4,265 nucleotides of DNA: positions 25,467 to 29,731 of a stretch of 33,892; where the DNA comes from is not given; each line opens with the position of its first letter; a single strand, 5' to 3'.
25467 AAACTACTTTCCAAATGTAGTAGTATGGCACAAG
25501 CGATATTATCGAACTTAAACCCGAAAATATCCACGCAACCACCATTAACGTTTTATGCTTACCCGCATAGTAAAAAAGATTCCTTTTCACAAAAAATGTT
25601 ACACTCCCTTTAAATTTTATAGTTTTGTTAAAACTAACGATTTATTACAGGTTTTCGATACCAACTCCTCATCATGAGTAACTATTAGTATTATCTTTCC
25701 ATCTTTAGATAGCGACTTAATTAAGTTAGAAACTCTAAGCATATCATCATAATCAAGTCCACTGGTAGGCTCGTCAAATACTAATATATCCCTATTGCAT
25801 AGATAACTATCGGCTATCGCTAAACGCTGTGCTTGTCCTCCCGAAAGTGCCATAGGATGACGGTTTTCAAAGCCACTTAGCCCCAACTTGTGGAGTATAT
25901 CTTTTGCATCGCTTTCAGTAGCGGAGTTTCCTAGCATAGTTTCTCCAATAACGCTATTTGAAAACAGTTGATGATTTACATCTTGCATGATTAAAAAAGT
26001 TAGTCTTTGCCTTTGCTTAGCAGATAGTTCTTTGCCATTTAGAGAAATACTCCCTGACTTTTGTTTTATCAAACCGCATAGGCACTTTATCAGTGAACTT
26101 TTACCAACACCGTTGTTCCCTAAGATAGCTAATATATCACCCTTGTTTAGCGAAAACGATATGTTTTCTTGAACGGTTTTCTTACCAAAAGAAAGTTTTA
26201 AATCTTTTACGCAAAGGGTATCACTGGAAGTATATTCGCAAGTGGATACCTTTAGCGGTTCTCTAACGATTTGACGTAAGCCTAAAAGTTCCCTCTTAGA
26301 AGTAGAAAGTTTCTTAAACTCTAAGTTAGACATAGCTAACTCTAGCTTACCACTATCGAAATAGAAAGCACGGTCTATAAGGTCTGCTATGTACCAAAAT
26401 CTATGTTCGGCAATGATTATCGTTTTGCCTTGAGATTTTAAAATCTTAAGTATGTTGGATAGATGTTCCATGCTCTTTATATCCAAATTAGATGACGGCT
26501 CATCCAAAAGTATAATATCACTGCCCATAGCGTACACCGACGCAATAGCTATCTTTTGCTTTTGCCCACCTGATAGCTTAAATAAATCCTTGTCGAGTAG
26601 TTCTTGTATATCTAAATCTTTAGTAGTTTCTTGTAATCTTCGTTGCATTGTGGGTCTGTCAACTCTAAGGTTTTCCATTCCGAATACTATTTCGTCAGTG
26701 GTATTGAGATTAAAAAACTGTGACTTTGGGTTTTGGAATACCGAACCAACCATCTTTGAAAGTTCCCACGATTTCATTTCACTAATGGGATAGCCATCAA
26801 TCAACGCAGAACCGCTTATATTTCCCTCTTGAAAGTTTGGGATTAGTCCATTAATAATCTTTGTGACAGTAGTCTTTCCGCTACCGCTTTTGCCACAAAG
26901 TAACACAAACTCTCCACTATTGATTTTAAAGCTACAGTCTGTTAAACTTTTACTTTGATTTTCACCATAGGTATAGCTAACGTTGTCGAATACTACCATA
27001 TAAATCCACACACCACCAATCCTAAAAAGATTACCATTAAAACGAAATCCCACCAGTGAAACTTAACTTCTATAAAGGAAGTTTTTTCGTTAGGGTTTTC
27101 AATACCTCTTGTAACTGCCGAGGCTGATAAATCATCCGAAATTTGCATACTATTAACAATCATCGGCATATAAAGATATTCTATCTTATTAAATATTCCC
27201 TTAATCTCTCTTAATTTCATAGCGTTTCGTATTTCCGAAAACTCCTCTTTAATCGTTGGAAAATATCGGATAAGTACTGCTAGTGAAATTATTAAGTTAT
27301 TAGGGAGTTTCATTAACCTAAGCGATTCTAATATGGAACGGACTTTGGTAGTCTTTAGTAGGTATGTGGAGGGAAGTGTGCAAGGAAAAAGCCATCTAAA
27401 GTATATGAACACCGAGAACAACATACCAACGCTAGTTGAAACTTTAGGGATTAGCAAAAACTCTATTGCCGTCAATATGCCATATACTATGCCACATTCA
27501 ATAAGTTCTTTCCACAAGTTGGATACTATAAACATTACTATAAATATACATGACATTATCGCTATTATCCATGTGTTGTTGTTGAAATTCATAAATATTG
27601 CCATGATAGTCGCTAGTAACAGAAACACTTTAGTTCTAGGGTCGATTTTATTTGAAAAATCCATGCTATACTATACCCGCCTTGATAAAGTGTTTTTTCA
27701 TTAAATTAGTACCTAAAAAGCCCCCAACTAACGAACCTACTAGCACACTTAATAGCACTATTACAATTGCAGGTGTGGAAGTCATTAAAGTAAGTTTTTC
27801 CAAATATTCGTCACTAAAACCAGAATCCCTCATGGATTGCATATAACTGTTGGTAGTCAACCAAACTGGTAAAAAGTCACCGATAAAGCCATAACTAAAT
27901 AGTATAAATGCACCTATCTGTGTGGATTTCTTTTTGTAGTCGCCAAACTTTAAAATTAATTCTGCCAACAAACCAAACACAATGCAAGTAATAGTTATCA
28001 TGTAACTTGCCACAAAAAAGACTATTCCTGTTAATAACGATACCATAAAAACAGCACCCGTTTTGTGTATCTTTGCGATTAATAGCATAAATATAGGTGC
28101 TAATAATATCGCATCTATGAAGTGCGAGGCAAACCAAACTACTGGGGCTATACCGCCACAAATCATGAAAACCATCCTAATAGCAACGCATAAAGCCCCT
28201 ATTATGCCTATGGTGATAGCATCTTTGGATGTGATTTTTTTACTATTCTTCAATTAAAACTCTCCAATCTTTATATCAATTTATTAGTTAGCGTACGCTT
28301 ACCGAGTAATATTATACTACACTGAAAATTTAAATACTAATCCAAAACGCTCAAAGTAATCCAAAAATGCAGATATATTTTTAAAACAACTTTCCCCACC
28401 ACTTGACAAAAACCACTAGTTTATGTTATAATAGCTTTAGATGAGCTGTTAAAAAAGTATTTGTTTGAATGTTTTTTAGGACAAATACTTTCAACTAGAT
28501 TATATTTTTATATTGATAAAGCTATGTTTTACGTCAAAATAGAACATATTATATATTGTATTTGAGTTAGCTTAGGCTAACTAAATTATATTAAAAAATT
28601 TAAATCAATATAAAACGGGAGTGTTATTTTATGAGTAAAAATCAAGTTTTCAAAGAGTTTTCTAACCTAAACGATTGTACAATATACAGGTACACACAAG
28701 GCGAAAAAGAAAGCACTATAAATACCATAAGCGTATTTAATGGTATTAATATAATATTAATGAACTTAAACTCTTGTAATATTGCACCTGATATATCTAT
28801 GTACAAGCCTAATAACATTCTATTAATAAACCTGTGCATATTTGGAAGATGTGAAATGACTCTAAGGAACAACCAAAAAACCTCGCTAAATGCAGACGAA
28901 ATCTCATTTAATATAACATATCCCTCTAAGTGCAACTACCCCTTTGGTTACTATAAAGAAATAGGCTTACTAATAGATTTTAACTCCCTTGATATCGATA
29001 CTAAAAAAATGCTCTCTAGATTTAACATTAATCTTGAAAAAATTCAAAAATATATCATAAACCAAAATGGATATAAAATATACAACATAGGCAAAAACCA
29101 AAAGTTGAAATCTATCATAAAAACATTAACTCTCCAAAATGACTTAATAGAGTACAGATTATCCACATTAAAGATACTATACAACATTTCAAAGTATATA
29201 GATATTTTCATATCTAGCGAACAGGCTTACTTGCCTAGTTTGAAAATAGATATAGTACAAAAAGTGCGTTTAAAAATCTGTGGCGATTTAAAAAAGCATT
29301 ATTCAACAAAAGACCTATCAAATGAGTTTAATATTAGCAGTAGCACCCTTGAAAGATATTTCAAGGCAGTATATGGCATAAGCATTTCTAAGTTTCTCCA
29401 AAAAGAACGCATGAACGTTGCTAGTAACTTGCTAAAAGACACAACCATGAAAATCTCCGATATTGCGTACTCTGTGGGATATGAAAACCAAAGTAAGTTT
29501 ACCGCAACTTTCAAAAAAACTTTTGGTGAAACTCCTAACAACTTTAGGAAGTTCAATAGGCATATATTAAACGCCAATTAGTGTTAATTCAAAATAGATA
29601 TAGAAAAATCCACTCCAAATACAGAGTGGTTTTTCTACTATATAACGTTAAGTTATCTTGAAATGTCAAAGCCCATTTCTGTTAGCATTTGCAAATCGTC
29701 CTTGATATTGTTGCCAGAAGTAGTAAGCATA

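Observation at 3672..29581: Roughly 24.6-kb operon for an aryl-capped, three-cysteine (poly-thiazoline) NRPS product in a low-GC Firmicute, with its own PPTase, transporters, precursor gene and regulator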

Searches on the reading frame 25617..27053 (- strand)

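Call 3: search_protein_families(library=pfam, proteins=[window:25617-27053:-])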
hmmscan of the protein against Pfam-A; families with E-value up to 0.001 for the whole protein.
window:25617-27053:- (478 aa): 19 families
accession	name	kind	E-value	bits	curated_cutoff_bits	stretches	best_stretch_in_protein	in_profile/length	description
PF00005.33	ABC_tran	-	2.6e-60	203.4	25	2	296-431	2-137/137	ABC transporter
PF13304.12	AAA_21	-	2.3e-17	64.5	27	2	409-466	244-304/304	AAA domain, putative AbiEii toxin, Type IV TA system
PF02463.25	SMC_N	-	2.7e-15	56.8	40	2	35-215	11-196/220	RecF/RecN/SMC N terminal domain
PF03193.22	RsgA_GTPase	-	2.9e-08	34.2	30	1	286-338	88-139/174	RsgA GTPase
PF20703.3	nSTAND1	-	3.1e-08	34.1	27.1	1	284-344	12-63/379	Novel STAND NTPase 1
PF13191.12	AAA_16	-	1.7e-06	29.1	32.6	0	306-343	25-63/167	AAA ATPase domain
PF13555.12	AAA_29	-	3.3e-06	27.2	27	0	301-325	18-42/61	P-loop containing region of AAA domain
PF20720.3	nSTAND3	-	7e-06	26.2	27.2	0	35-66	5-36/155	Novel STAND NTPase 3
PF13401.12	AAA_22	-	1.8e-05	25.5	27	0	306-460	6-124/130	AAA domain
PF01078.27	Mg_chelatase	-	2.8e-05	24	20.3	0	49-82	24-57/207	Magnesium chelatase, subunit ChlI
PF13476.12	AAA_23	-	3.8e-05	24.9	27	1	296-345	13-59/201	AAA domain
PF25201.1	nSTAND6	-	5.5e-05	23.7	27.7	0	289-330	2-43/148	Novel STAND NTPase 6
PF00004.35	AAA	-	9.7e-05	23.3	21.2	0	310-346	3-37/131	ATPase family associated with various cellular activities (AAA)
PF02367.23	TsaE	-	0.00022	21.6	26.6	0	43-67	17-41/128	Threonylcarbamoyl adenosine biosynthesis protein TsaE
PF13238.12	AAA_18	-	0.00028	21.8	29.4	0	50-88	1-36/128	AAA domain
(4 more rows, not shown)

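Call 14: search_protein_families(library=ncbifam, proteins=[window:25617-27053:-], max_evalue=0.001)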
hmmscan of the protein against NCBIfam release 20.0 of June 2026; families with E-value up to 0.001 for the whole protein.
window:25617-27053:- (478 aa): 198 families (the best 25 are shown)
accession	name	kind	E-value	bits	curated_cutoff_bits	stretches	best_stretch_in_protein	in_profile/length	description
TIGR04520.1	ECF_ATPase_1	equivalog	8.4e-86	287.7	315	2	22-240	3-217/269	energy-coupling factor transporter ATPase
TIGR04521.1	ECF_ATPase_2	equivalog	9.7e-86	287.3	330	2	21-246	2-233/279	energy-coupling factor transporter ATPase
TIGR01166.1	cbiO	subfamily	1.2e-74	250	211.8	2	32-217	3-185/190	cobalt ABC transporter, ATP-binding protein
NF010156.0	PRK13635.1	equivalog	2e-73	247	392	2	20-218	6-200/279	energy-coupling factor ABC transporter ATP-binding protein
NF010158.0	PRK13637.1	equivalog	6.6e-69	232.2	390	2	22-254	5-241/287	energy-coupling factor transporter ATPase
TIGR02673.1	FtsE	equivalog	4.6e-64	216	264.85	2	19-228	1-206/214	cell division ATP-binding protein FtsE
TIGR02857.1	CydD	equivalog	5.7e-64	217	435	2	275-467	317-522/529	thiol reductant ABC exporter subunit CydD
NF010171.0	PRK13652.1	equivalog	1.2e-63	214.9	476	2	21-237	5-216/277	cobalt transporter ATP-binding subunit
TIGR03608.1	L_ocin_972_ABC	subfamily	6.1e-62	208.8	254.85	2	33-226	10-200/206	putative bacteriocin export ABC transporter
NF010157.0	PRK13636.1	equivalog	6.5e-62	209.3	463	2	21-240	7-223/285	cobalt transporter ATP-binding subunit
NF010167.0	PRK13648.1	subfamily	1e-60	205.4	241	2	19-215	7-198/269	energy-coupling factor transporter ATPase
TIGR03375.1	type_I_sec_LssB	subfamily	1.2e-60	205.6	693.1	2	20-237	466-679/696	type I secretion system permease/ATPase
NF010170.0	PRK13651.1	equivalog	9.2e-60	202.2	432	4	97-237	102-243/308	cobalt transporter ATP-binding subunit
TIGR00972.1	3a0107s01c2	equivalog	2.6e-59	200.6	343.2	2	23-238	5-222/248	phosphate ABC transporter ATP-binding protein PstB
NF010068.0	PRK13548.1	equivalog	7.6e-59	198.9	261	2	277-476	3-217/261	heme ABC transporter ATP-binding protein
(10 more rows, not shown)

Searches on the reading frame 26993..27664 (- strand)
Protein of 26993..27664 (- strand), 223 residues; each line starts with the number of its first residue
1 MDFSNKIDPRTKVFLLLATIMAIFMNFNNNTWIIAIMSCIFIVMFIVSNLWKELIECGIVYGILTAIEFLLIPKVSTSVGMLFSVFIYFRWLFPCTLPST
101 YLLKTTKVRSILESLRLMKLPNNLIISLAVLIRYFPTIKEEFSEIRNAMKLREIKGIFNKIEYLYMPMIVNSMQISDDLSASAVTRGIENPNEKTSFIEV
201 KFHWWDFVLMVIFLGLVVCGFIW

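Call 3: search_protein_families(library=pfam, proteins=[window:26993-27664:-])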
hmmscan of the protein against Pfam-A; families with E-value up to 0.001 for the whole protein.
window:26993-27664:- (223 aa): 1 family
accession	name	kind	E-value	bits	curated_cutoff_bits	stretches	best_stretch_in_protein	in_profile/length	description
PF02361.21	CbiQ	-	4.9e-17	62.7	25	1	5-190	6-210/216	Cobalt transport protein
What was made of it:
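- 26993..27664 (-): ECF transporter T component (CbiQ family). PF02361 4.9e-17 (call 3)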

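Call 14: search_protein_families(library=ncbifam, proteins=[window:26993-27664:-], max_evalue=0.001)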
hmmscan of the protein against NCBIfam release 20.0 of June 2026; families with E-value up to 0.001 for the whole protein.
window:26993-27664:- (223 aa): 1 family
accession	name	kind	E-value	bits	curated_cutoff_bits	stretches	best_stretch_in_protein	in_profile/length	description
TIGR02454.1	ECF_T_CbiQ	equivalog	2.9e-09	37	111.8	1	7-155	1-164/200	cobalt ECF transporter T component CbiQ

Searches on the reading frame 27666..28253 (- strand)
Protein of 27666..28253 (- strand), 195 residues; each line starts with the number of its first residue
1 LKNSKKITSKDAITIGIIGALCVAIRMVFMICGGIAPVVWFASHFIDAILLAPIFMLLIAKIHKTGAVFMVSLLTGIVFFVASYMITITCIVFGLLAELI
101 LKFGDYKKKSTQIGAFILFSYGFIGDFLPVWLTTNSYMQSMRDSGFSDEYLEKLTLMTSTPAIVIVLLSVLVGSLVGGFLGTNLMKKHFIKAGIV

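Call 3: search_protein_families(library=pfam, proteins=[window:27666-28253:-])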
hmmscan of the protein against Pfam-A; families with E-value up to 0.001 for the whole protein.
window:27666-28253:- (195 aa): 1 family
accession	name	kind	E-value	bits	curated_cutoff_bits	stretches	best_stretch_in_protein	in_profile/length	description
PF09605.15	Trep_Strep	-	1.7e-48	165.5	28.7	1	10-191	2-185/185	Hypothetical bacterial integral membrane protein (Trep_Strep)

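Call 14: search_protein_families(library=ncbifam, proteins=[window:27666-28253:-], max_evalue=0.001)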
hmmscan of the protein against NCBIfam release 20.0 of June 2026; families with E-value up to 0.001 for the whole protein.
window:27666-28253:- (195 aa): 1 family
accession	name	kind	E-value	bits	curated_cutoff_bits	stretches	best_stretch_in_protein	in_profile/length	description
TIGR02185.1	Trep_Strep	subfamily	1.3e-36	126.5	76.45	1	8-191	2-188/188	MptD family putative ECF transporter S component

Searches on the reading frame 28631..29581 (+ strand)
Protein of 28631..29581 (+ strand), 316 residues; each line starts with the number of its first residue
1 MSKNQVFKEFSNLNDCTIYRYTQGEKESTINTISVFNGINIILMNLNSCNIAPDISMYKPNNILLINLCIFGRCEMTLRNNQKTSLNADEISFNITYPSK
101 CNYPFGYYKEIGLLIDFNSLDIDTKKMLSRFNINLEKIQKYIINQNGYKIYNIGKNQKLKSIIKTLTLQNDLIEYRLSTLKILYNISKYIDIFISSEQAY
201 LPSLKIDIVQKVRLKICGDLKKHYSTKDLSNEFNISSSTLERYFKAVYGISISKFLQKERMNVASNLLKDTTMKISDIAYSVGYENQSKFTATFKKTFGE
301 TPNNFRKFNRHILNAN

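Call 4: search_protein_families(library=pfam, proteins=[window:28631-29581:+])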
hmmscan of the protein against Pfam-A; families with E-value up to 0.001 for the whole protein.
window:28631-29581:+ (316 aa): 2 families
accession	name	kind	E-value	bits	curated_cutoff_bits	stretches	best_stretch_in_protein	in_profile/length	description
PF12833.13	HTH_18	-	1.4e-23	83.4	33.6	1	229-307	1-79/80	Helix-turn-helix domain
PF00165.29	HTH_AraC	-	1e-15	57.8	26.6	2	268-307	1-42/42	Bacterial regulatory helix-turn-helix proteins, AraC family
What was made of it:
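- Checked: The AraC gene is divergent at 28631-29581 (call 4).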
